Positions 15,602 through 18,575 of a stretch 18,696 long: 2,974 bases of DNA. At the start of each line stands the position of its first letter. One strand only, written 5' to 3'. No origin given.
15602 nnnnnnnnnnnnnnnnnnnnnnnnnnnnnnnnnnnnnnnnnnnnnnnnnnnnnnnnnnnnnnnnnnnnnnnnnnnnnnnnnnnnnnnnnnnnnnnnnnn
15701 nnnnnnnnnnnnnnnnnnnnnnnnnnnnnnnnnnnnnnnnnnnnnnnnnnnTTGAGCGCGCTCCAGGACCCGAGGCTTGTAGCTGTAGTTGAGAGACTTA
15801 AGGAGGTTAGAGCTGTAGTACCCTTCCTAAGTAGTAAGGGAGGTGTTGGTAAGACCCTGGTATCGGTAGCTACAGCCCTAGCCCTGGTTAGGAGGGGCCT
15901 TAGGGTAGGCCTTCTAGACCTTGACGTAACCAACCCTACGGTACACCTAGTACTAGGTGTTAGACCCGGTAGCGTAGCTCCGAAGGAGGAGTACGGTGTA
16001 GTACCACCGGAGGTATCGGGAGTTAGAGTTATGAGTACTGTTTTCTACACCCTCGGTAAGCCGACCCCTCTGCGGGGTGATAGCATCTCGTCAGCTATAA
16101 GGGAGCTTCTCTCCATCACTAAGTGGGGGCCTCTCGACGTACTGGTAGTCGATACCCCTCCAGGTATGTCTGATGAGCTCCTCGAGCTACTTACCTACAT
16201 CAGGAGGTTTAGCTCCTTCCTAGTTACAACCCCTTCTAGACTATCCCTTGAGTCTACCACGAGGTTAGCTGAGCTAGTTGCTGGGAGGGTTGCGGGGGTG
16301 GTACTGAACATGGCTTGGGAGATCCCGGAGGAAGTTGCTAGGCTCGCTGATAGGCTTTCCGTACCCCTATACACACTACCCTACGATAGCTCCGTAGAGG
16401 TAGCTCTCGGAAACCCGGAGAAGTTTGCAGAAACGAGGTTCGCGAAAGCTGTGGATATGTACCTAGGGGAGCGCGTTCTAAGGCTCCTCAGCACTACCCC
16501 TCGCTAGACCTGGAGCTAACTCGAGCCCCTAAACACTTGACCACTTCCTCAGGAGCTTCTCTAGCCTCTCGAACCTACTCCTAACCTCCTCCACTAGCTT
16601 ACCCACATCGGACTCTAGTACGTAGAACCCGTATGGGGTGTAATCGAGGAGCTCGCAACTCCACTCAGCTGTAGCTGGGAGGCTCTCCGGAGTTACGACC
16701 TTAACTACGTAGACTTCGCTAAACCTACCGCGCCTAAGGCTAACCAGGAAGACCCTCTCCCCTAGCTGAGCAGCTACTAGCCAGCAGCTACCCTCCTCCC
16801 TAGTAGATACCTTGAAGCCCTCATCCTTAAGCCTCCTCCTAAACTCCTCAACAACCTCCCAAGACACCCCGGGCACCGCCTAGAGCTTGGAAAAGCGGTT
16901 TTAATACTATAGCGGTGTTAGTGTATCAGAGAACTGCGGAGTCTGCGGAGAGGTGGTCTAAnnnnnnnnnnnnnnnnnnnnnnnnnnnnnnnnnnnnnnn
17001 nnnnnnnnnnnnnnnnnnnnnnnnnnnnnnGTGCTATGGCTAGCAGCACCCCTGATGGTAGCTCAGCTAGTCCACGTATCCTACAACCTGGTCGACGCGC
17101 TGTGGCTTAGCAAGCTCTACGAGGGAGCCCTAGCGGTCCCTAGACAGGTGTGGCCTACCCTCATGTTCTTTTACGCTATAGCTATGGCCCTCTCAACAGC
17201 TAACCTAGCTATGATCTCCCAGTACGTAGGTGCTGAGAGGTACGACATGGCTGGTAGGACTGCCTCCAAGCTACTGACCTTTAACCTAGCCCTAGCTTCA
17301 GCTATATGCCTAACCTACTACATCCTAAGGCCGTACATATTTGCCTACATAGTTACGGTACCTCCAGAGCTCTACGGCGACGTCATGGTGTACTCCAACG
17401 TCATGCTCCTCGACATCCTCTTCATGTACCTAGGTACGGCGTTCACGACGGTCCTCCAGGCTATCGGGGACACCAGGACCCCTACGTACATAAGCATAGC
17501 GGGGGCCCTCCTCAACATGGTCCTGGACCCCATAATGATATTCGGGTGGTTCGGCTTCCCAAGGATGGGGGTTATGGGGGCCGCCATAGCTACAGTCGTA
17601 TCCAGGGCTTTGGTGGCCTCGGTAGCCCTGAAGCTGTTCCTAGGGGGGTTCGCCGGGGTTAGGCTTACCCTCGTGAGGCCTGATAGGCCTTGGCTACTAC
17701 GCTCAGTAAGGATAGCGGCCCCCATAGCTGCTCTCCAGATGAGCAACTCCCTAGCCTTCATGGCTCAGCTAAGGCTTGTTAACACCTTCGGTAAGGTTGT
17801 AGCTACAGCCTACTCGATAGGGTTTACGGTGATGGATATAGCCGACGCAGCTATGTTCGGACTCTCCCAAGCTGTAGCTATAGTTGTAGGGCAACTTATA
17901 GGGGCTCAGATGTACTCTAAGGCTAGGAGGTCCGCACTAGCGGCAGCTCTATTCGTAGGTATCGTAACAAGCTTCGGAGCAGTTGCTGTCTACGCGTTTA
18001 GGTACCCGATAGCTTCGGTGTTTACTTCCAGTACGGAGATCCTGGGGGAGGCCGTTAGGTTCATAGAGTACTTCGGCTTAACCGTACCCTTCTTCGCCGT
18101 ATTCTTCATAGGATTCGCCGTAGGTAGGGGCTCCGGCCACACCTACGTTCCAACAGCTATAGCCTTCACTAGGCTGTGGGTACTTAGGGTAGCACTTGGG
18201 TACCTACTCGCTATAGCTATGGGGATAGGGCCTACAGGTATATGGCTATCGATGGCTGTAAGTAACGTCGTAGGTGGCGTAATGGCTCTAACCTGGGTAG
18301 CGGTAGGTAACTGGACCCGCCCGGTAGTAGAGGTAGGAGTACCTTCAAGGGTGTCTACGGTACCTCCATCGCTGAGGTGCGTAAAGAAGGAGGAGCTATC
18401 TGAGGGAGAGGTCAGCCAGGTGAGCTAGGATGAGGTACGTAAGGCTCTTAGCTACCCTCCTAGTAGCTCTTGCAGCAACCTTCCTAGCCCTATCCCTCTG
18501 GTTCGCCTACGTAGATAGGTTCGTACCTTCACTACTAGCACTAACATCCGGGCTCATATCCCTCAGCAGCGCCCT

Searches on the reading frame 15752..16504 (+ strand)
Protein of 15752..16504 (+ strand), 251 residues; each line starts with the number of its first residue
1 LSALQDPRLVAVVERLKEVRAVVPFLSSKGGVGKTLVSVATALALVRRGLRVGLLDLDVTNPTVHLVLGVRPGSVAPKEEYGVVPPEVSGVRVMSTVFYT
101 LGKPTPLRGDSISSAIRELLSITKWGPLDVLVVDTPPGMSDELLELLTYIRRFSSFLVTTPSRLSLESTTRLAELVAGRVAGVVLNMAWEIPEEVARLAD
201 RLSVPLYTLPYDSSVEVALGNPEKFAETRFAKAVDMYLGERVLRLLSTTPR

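Call 7: search_protein_families(library=pfam, proteins=[window:15752-16504:+], max_evalue=0.01)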
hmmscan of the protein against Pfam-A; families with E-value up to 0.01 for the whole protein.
window:15752-16504:+ (251 aa): 6 families
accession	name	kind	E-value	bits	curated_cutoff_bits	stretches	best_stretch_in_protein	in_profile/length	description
PF10609.15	ParA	-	4.3e-40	138.1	27.1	1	19-191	2-178/246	NUBPL iron-transfer P-loop NTPase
PF01656.29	CbiA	-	5.5e-10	39.7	25.4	1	26-215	4-115/125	CobQ/CobB/MinD/ParA nucleotide binding domain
PF09140.17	MipZ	-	2e-06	27.8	20.7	1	25-77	5-57/262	ATPase MipZ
PF13614.12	AAA_31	-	5.1e-06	27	27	1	22-59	3-40/177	AAA domain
PF02374.21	ArsA_ATPase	-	2.3e-05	24.2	24.3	1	25-58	5-38/305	Anion-transporting ATPase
PF07905.16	PucR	-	0.00043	21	33.5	1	170-212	61-104/118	Purine catabolism regulatory protein-like family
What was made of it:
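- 15752..16507 (+): Mrp/NUBPL-type P-loop ATPase, the archaeal HypB equivalent; overlaps the hypA stop. PF10609, E=4.3e-40 (call 7).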

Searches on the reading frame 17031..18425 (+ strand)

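Call 7: search_protein_families(library=pfam, proteins=[window:17031-18425:+], max_evalue=0.01)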
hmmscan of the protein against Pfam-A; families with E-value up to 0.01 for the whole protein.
window:17031-18425:+ (465 aa): 1 family
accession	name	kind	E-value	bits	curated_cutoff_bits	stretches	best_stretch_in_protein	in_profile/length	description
PF01554.23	MatE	-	2.8e-48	164.1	24.9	2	7-168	1-161/161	MatE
